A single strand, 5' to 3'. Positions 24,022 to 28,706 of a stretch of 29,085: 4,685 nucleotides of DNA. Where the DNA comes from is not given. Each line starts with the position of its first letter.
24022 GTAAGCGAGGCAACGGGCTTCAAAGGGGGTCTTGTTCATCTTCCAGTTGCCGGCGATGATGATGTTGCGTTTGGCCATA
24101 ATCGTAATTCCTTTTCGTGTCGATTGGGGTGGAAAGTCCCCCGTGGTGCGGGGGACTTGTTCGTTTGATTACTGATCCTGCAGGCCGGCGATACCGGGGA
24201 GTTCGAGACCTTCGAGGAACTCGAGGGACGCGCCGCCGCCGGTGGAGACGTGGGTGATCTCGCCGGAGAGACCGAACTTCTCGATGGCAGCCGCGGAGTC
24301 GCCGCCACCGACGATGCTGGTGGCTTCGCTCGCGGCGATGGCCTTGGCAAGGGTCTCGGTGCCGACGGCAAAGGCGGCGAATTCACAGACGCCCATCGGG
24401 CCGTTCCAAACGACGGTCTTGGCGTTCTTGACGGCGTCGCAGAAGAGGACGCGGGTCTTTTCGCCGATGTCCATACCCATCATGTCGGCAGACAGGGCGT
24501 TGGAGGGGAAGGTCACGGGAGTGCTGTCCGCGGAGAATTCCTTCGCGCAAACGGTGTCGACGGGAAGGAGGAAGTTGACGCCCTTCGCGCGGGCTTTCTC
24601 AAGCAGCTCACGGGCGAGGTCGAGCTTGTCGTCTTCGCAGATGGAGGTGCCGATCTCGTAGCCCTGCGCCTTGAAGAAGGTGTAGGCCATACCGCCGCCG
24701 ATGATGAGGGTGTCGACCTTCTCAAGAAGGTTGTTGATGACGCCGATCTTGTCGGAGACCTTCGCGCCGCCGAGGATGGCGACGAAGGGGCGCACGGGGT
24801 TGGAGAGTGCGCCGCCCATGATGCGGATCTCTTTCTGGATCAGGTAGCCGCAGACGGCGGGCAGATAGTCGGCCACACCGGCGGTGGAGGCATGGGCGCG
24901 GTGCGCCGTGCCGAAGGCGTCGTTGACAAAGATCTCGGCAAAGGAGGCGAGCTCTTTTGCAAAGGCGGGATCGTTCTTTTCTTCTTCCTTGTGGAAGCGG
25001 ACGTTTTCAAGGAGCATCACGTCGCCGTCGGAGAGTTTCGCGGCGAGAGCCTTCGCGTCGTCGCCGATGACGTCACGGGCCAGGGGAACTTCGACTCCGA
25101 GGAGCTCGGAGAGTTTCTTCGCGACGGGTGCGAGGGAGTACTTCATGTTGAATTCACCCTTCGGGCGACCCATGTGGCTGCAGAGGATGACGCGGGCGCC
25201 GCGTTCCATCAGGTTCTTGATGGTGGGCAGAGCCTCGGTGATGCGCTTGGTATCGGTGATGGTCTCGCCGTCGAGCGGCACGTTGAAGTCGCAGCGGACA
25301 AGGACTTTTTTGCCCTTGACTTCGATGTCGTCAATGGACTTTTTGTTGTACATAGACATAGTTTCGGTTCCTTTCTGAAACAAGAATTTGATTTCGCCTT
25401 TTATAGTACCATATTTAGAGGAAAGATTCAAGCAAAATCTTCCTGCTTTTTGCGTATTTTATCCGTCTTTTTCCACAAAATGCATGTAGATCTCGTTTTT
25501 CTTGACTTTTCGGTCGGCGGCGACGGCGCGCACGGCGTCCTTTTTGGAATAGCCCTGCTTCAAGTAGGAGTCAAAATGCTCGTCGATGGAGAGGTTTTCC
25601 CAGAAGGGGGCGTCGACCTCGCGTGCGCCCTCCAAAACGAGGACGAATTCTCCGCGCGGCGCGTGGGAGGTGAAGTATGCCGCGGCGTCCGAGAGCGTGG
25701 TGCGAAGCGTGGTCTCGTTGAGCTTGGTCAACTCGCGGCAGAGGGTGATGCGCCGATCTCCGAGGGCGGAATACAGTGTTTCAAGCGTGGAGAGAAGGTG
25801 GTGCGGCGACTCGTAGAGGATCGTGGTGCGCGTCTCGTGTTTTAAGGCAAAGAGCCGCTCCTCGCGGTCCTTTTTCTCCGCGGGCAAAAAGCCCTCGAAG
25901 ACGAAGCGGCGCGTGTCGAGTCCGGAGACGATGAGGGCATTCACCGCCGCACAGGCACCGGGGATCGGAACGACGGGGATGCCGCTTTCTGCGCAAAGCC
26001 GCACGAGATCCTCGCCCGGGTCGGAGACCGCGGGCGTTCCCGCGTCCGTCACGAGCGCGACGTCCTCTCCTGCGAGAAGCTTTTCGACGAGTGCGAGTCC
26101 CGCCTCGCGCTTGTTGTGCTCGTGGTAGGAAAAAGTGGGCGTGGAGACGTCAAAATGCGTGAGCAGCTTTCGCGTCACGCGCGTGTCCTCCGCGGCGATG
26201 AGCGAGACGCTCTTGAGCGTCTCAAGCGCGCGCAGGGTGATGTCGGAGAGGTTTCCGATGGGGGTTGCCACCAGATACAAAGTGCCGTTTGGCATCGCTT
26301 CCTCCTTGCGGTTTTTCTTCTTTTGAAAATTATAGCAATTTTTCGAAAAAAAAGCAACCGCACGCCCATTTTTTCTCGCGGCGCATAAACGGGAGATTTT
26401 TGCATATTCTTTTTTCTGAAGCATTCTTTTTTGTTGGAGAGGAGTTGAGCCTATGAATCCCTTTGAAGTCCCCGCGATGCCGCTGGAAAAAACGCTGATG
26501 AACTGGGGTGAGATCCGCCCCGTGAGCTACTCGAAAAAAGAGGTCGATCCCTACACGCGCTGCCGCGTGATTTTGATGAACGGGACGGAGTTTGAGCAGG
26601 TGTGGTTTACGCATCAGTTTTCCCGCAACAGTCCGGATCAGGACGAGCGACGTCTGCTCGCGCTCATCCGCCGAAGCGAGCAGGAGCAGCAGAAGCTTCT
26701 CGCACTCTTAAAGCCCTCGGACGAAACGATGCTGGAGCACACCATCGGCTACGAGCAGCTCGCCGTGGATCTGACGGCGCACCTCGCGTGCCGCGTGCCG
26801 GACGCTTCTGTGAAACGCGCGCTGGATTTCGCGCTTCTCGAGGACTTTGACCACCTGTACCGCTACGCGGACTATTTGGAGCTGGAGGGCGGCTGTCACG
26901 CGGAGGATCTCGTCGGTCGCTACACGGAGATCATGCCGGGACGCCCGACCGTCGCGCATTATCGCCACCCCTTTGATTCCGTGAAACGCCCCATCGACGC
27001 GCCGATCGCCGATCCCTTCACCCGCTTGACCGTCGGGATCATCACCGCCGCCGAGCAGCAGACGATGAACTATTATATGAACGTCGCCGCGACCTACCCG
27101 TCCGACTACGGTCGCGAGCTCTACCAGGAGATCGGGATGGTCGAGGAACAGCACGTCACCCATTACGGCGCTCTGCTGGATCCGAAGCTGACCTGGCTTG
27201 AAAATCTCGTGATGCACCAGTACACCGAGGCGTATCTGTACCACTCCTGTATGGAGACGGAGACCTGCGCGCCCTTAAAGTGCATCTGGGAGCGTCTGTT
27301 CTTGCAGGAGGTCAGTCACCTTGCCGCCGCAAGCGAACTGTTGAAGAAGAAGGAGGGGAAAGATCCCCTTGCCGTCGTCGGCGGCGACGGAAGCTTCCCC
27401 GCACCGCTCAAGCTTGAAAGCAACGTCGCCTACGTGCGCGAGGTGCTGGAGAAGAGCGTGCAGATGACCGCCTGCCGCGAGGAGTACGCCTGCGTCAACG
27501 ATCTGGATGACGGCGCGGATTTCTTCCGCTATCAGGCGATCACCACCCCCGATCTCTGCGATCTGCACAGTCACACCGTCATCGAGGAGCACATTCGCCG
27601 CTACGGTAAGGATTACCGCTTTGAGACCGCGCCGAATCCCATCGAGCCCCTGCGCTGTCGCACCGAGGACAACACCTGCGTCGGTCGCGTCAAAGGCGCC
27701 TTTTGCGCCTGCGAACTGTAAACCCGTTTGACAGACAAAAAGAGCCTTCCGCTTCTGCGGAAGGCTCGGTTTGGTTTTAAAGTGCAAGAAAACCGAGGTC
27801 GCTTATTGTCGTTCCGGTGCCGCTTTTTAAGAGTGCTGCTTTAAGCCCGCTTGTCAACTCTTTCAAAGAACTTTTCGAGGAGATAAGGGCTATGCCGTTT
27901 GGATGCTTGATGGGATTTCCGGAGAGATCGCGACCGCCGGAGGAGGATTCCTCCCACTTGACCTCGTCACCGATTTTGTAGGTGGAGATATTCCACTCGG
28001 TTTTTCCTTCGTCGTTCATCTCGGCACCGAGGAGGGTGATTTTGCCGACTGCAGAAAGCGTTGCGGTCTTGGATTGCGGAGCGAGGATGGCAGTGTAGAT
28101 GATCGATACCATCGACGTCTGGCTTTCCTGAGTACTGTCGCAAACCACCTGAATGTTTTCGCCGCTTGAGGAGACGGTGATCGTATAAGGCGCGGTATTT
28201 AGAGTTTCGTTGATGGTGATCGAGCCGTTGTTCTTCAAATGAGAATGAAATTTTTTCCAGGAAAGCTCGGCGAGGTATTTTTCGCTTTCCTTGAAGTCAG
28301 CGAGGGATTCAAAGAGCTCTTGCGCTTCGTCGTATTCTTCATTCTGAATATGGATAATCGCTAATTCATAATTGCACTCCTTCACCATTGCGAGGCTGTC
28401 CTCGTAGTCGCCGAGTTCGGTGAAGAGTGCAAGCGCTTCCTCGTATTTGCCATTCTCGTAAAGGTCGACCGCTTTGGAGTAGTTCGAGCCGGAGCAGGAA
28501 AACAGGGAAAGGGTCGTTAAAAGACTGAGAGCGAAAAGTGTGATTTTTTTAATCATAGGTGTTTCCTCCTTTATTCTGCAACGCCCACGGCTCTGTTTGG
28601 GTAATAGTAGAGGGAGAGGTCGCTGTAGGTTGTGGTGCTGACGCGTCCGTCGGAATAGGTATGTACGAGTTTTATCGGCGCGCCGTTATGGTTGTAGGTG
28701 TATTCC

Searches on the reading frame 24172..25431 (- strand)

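Call 57: search_protein_families(library=pfam, proteins=[window:24172-25431:-], max_evalue=0.0001)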
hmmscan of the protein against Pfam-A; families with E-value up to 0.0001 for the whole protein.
window:24172-25431:- (420 aa): 1 family
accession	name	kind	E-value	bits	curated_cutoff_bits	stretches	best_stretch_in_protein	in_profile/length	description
PF00162.24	PGK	-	4.2e-165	549.8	27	1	33-408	1-378/379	Phosphoglycerate kinase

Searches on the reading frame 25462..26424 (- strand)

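Call 57: search_protein_families(library=pfam, proteins=[window:25462-26424:-], max_evalue=0.0001)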
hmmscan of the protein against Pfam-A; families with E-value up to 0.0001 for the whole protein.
window:25462-26424:- (321 aa): 1 family
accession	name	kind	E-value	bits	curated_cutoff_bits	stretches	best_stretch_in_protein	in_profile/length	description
PF00590.25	TP_methylase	-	1.3e-33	117.2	27.8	1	48-247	1-211/212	Tetrapyrrole (Corrin/Porphyrin) Methylases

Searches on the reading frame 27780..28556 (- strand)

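Call 57: search_protein_families(library=pfam, proteins=[window:27780-28556:-], max_evalue=0.0001)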
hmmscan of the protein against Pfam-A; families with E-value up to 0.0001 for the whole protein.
window:27780-28556:- (259 aa): 4 families
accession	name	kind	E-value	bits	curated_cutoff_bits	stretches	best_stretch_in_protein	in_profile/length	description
PF07719.23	TPR_2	-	4.3e-06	26.9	27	0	60-83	2-25/34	Tetratricopeptide repeat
PF14559.12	TPR_19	-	9.5e-06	26.3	25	1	32-90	1-56/68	Tetratricopeptide repeat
PF14938.12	SNAP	-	2.3e-05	24.5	25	1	9-101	100-196/282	Soluble NSF attachment protein, SNAP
PF12895.13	ANAPC3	-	5.6e-05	23.8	27.2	1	24-83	25-80/82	Anaphase-promoting complex, cyclosome, subunit 3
